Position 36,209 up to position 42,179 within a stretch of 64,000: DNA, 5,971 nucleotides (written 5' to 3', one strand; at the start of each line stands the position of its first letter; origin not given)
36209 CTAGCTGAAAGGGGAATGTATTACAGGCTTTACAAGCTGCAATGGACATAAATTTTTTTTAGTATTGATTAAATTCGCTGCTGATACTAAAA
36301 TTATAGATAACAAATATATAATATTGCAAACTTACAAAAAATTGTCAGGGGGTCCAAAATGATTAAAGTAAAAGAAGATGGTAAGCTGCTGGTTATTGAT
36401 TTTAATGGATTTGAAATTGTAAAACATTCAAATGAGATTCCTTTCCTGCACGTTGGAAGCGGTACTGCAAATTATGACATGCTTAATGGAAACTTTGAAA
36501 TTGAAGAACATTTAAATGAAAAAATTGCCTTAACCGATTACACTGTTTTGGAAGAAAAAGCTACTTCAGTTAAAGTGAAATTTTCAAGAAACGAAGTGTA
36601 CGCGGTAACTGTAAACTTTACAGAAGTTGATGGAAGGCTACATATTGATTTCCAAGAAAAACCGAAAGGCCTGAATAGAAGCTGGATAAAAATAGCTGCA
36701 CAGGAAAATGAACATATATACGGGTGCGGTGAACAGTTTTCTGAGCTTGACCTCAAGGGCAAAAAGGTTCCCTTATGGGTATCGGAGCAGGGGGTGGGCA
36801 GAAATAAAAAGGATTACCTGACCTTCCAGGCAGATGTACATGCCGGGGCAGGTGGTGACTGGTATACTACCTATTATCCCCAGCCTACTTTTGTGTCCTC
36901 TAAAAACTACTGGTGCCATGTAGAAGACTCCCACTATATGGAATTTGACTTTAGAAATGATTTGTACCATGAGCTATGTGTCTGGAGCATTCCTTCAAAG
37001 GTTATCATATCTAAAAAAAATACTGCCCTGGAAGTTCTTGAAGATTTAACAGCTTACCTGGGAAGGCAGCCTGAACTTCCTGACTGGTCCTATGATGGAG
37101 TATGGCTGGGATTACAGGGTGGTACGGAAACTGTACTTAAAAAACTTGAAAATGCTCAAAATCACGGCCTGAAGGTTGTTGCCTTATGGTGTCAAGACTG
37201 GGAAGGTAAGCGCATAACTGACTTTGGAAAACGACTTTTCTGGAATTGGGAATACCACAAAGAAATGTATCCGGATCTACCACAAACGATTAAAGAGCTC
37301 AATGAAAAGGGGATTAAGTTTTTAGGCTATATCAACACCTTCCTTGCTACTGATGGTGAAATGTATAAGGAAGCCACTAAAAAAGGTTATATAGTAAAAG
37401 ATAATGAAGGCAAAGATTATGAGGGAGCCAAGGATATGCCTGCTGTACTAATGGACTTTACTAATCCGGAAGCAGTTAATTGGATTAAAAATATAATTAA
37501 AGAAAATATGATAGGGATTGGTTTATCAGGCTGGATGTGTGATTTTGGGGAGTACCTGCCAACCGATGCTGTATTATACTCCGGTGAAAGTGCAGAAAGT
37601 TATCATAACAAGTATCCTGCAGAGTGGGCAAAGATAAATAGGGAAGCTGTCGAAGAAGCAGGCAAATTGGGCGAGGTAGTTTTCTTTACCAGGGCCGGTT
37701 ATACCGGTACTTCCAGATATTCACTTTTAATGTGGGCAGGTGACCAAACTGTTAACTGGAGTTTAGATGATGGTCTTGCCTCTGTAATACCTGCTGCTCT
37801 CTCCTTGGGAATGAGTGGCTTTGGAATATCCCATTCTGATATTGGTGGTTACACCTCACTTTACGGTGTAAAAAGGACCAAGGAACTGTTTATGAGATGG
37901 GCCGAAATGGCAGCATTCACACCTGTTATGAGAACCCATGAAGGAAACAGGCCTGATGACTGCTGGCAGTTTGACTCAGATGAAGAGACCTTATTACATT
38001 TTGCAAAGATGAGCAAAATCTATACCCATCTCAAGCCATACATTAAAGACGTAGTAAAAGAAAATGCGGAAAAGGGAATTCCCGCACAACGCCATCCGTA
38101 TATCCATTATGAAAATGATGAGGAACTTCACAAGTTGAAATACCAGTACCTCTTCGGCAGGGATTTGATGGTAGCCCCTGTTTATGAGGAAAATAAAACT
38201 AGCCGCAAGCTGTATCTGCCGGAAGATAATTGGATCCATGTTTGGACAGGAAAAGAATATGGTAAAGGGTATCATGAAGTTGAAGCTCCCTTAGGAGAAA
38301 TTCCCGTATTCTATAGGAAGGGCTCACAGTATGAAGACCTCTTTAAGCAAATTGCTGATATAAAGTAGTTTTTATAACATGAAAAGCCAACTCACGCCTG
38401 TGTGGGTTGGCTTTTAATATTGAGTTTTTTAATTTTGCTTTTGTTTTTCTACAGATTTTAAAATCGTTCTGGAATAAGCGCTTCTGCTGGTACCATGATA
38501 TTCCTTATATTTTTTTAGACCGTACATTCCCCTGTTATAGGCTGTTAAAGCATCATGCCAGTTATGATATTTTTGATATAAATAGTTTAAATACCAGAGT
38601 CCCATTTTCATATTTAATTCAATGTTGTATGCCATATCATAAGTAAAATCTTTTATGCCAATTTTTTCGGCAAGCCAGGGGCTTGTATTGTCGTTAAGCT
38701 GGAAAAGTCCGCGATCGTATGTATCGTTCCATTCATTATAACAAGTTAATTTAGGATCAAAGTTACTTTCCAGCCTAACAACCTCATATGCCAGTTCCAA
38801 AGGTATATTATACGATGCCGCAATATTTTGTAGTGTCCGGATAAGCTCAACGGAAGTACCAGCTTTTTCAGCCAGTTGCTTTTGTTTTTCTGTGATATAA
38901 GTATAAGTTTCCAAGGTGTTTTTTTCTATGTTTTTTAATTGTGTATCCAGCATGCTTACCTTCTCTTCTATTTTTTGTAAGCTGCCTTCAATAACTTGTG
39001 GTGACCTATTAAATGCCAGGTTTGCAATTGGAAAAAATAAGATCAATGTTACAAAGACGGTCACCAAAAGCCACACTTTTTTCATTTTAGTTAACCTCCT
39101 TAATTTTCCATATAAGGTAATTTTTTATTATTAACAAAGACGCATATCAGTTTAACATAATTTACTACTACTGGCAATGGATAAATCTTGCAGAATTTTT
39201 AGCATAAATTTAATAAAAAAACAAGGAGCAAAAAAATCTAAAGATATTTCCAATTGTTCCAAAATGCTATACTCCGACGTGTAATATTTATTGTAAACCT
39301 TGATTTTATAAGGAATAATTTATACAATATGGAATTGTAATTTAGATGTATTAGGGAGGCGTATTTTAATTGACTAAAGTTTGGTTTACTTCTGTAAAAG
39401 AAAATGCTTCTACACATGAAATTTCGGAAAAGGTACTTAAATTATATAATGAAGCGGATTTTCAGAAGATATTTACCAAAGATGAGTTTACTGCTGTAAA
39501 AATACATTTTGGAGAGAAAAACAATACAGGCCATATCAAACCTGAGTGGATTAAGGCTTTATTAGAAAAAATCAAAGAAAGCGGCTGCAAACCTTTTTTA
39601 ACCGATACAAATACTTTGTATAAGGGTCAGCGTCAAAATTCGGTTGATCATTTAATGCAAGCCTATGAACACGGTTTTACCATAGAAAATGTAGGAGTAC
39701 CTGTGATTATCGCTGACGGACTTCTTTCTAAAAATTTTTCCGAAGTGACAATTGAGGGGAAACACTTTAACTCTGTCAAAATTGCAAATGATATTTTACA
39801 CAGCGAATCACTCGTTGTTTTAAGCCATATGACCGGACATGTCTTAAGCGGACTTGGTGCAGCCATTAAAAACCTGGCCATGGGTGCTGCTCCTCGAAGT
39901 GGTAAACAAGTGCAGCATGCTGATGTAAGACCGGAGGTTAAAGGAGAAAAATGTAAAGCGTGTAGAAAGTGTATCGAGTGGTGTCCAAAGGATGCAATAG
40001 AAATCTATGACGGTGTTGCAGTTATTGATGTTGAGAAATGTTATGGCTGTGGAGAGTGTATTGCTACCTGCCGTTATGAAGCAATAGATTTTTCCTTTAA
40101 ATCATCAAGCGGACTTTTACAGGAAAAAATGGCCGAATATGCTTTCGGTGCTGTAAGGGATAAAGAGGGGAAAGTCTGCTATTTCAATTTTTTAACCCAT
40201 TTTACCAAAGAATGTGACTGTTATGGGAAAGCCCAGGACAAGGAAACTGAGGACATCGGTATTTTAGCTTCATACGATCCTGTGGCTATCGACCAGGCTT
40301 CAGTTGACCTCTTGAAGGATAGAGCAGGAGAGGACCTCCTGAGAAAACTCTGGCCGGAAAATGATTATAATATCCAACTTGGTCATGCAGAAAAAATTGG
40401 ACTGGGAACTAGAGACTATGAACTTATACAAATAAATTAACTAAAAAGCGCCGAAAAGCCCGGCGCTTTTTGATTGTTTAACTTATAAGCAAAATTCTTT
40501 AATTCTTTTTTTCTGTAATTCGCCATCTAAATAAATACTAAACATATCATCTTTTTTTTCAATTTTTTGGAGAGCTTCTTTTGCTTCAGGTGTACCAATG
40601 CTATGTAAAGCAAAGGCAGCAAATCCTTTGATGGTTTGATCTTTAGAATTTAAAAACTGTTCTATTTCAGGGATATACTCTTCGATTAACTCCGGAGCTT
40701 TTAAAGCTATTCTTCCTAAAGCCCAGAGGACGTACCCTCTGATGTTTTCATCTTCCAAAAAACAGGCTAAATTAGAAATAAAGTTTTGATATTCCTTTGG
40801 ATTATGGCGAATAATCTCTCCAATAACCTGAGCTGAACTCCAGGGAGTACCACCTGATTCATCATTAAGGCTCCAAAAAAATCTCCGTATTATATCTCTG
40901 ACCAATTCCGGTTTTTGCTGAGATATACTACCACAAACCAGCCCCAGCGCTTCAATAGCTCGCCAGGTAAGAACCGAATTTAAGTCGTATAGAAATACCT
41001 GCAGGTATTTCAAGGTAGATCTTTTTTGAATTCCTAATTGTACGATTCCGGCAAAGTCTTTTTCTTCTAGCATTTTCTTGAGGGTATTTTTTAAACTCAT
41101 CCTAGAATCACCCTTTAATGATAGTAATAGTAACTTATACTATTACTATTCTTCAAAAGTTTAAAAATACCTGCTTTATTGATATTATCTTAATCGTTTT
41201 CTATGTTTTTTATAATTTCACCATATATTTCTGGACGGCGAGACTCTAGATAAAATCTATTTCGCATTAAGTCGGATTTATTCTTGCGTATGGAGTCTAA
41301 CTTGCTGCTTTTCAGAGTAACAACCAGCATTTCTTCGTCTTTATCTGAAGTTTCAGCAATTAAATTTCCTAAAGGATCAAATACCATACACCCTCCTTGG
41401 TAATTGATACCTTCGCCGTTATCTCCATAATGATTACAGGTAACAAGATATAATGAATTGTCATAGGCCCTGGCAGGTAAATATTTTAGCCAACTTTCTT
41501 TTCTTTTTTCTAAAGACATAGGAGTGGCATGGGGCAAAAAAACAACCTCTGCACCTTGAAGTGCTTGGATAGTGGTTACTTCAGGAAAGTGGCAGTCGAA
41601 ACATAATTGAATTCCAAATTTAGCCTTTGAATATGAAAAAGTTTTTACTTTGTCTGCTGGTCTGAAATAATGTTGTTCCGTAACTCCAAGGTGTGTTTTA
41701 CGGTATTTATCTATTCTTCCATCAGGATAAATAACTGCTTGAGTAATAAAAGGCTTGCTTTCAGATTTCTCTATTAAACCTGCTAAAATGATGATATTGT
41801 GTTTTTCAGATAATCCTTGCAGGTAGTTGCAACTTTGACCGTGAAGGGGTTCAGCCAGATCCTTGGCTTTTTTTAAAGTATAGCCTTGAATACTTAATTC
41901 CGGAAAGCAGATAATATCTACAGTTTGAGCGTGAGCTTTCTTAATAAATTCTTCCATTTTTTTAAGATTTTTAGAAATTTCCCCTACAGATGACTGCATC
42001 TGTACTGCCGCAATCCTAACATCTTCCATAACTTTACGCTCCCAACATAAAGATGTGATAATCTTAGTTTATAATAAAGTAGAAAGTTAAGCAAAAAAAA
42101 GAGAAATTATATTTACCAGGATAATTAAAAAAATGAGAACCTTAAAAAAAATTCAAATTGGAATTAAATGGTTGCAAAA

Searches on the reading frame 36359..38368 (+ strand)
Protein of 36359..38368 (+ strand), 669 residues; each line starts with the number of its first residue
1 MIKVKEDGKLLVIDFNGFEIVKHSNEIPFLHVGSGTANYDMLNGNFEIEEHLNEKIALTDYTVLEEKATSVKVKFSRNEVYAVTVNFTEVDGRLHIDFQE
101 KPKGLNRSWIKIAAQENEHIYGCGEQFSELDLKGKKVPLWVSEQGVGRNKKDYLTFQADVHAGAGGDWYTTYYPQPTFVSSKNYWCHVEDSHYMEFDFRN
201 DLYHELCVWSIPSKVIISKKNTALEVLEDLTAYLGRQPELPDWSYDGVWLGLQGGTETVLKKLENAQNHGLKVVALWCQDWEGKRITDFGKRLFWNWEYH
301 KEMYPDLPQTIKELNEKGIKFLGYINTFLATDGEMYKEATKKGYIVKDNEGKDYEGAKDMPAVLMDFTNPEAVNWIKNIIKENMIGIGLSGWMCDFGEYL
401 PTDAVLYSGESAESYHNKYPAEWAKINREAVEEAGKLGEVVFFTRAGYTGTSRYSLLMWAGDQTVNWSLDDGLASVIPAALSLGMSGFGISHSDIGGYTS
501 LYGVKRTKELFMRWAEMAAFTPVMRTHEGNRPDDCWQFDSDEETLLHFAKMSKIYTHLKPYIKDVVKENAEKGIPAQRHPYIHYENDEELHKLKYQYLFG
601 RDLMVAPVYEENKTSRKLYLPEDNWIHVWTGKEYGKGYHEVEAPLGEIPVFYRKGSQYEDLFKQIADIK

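Call 4: search_protein_families(library=pfam, proteins=[window:36359-38368:+])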
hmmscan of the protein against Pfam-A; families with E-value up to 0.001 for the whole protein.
window:36359-38368:+ (669 aa): 3 families
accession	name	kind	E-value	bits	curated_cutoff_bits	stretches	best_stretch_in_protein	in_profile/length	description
PF01055.32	Glyco_hydro_31_2nd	-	7.7e-51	173.8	23.5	1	240-562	4-325/328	Glycosyl hydrolases family 31 TIM-barrel domain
PF21365.3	Glyco_hydro_31_3rd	-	2.3e-23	82.9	24.4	1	573-656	1-85/87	Glycosyl hydrolase family 31 C-terminal domain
PF13802.12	Gal_mutarotas_2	-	4.8e-08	33.9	27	1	57-144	52-146/184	Glycosyl hydrolase 31 N-terminal galactose mutarotase-like domain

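Call 5: search_protein_families(library=ncbifam, proteins=[window:36359-38368:+], max_evalue=0.01)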
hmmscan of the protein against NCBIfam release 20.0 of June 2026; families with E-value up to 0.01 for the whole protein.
window:36359-38368:+ (669 aa): 3 families
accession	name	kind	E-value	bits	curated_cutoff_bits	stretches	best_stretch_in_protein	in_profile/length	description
NF007746.0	PRK10426.1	equivalog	5.2e-296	983.5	553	1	3-668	13-680/683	alpha-glucosidase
NF007940.0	PRK10658.1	equivalog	7.5e-69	233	606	1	102-656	143-666/771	alpha-xylosidase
NF040948.1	alpha_gluc_MalA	equivalog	6.3e-41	140.4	800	2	413-656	367-604/627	alpha-glucosidase MalA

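Call 10: search_solved_structures(query=window:36359-38368:+, max_evalue=1e-20, show_alignments=1)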
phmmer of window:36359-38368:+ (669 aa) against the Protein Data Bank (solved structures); distinct sequences matched with E-value up to 1e-20: 42.
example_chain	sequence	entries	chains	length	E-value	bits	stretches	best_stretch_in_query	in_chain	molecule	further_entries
8r56_A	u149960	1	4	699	2.9e-249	832.2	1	6-666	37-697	Glycosyl hydrolase, family 31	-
5aed_A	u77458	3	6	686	2.2e-248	829.2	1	13-666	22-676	ALPHA-GLUCOSIDASE YIHQ | Sulfoquinovosidase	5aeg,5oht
5aee_A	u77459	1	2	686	1.1e-247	826.9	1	13-666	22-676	ALPHA-GLUCOSIDASE YIHQ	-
6pnr_A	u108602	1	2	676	5.1e-233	778.5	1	18-666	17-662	Alpha-glucosidase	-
5ohy_A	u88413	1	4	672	6.6e-194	649.2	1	17-667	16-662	Alpha-glucosidase yihQ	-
5ohs_A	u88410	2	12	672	3.3e-193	646.9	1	17-667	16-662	Alpha-glucosidase yihQ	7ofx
1we5_A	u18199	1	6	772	1.1e-44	156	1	171-654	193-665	Putative family 31 glucosidase yicI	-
2f2h_A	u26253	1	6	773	1.1e-44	155.9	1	171-654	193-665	Putative family 31 glucosidase yicI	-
1xsi_A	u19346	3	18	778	1.1e-44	155.9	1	171-654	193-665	Putative family 31 glucosidase yicI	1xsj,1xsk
4b9y_A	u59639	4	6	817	1.3e-44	155.7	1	161-655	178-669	ALPHA-GLUCOSIDASE, PUTATIVE, ADG31B | Oligosaccharide 4-alpha-D-glucosyltransferase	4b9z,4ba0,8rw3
5i23_A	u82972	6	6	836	1.4e-44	155.6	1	161-655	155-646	Oligosaccharide 4-alpha-D-glucosyltransferase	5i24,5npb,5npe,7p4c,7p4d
8t7z_A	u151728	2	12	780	2.8e-44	154.7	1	116-654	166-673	Alpha-glucosidase yicI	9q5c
5npc_A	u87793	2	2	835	6.6e-44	153.4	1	161-655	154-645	Oligosaccharide 4-alpha-D-glucosyltransferase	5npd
5f7c_A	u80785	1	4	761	3.5e-43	151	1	105-655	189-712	Alpha-glucosidase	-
6jr6_A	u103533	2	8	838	6.1e-42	146.9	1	296-657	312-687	Candidate alpha-glycosidase Glycoside hydrolase family 31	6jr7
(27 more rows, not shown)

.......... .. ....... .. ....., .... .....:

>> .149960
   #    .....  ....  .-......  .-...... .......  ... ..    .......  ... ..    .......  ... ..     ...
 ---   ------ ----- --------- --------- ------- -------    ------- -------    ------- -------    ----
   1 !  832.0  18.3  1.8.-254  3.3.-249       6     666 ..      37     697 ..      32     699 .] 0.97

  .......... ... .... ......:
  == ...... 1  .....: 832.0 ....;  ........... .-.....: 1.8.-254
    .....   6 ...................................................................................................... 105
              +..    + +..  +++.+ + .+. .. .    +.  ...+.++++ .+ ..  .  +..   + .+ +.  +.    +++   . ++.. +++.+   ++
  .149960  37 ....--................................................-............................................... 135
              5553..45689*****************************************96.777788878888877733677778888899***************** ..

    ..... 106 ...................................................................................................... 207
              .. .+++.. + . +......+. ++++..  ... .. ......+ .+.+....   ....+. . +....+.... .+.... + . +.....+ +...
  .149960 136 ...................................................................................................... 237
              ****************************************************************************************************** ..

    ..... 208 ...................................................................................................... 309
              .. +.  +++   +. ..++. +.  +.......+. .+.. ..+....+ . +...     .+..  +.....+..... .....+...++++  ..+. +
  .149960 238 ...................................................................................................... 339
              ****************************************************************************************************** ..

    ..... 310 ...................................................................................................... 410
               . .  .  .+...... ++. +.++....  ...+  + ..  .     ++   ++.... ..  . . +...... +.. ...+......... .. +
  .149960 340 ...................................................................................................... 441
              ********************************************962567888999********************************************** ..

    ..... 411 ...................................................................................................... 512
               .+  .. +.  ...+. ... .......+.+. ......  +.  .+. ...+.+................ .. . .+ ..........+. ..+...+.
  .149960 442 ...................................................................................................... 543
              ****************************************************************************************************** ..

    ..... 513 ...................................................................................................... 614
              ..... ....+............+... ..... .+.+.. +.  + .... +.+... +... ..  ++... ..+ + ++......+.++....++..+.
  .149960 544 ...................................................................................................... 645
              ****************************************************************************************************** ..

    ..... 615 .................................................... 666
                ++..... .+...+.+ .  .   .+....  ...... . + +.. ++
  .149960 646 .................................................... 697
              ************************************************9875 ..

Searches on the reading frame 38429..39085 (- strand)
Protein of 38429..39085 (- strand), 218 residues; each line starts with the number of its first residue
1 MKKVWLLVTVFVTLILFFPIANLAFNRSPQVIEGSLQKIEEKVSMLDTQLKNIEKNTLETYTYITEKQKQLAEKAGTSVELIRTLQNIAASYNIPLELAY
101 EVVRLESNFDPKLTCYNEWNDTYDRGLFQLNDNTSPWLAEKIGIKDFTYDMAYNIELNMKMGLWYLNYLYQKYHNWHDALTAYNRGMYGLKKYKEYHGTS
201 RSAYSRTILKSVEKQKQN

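Call 4: search_protein_families(library=pfam, proteins=[window:38429-39085:-])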
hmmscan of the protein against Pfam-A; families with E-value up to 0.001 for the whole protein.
window:38429-39085:- (218 aa): 1 family
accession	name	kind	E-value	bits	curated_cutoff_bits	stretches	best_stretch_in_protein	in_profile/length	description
PF01464.25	SLT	-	2.8e-20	72.5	21.3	1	86-200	4-111/117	Transglycosylase SLT domain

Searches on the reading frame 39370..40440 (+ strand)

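Call 4: search_protein_families(library=pfam, proteins=[window:39370-40440:+])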
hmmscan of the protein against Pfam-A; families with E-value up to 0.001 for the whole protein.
window:39370-40440:+ (356 aa): 11 families
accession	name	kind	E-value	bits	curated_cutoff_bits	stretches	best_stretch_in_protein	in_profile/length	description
PF04015.17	DUF362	-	2e-41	142.7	24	1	42-313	2-200/200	Domain of unknown function (DUF362)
PF14697.11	Fer4_21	-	4.8e-09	36.7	35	1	217-245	1-32/59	4Fe-4S dicluster domain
PF25160.1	LdpA_Fe-S-bd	-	2.2e-07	31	27.6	1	198-240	6-44/49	LdpA Fe-S cluster-binding domain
PF00037.32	Fer4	-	3.2e-07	30.3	21.1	1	218-239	2-23/24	4Fe-4S binding domain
PF13237.11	Fer4_10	-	4.8e-07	30.1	25.5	1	191-234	5-52/53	4Fe-4S dicluster domain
PF12838.12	Fer4_7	-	9.3e-07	29.7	27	1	194-238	1-52/52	4Fe-4S dicluster domain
PF13187.11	Fer4_9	-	2.1e-06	28.1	27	1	194-239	1-52/52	4Fe-4S dicluster domain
PF12837.12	Fer4_6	-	6e-06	26.4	25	0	216-239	1-24/24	4Fe-4S binding domain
PF12797.12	Fer4_2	-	4.2e-05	23.7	24.5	0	217-235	3-21/22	4Fe-4S binding domain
PF13746.11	Fer4_18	-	0.00012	22.7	27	1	179-235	45-96/114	4Fe-4S dicluster domain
PF13484.11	Fer4_16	-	0.00029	22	30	0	194-213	1-20/66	4Fe-4S double cluster binding domain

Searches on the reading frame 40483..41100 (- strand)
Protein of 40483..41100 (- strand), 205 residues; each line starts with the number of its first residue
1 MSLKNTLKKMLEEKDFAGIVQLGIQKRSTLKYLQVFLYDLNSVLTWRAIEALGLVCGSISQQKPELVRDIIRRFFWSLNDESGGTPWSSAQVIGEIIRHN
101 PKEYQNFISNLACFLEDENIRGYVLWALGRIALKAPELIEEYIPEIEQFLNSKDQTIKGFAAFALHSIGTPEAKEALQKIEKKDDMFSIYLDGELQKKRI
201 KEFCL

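Call 4: search_protein_families(library=pfam, proteins=[window:40483-41100:-])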
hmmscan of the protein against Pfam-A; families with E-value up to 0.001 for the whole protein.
window:40483-41100:- (205 aa): 5 families
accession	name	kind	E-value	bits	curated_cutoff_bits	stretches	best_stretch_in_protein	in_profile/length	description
PF13646.12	HEAT_2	-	1.8e-08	35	27.7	1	116-183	12-73/88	HEAT repeats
PF13513.12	HEAT_EZ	-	3e-08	34.4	27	1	121-165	4-52/55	HEAT-like repeat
PF03130.22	HEAT_PBS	-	8.6e-06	26.2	20.9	0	160-179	4-23/27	PBS lyase HEAT-like repeat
PF01602.26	Adaptin_N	-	0.00011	21.4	37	0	118-181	128-193/524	Adaptin N terminal region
PF12717.13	Cnd1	-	0.00076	20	26.4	0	120-174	2-54/162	non-SMC mitotic condensation complex subunit 1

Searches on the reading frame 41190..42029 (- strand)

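Call 4: search_protein_families(library=pfam, proteins=[window:41190-42029:-])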
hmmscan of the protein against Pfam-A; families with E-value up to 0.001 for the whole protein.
window:41190-42029:- (279 aa): 1 family
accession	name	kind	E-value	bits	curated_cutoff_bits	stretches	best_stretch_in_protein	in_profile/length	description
PF00795.27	CN_hydrolase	-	9.5e-47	159.9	23.2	1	5-248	1-255/256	Carbon-nitrogen hydrolase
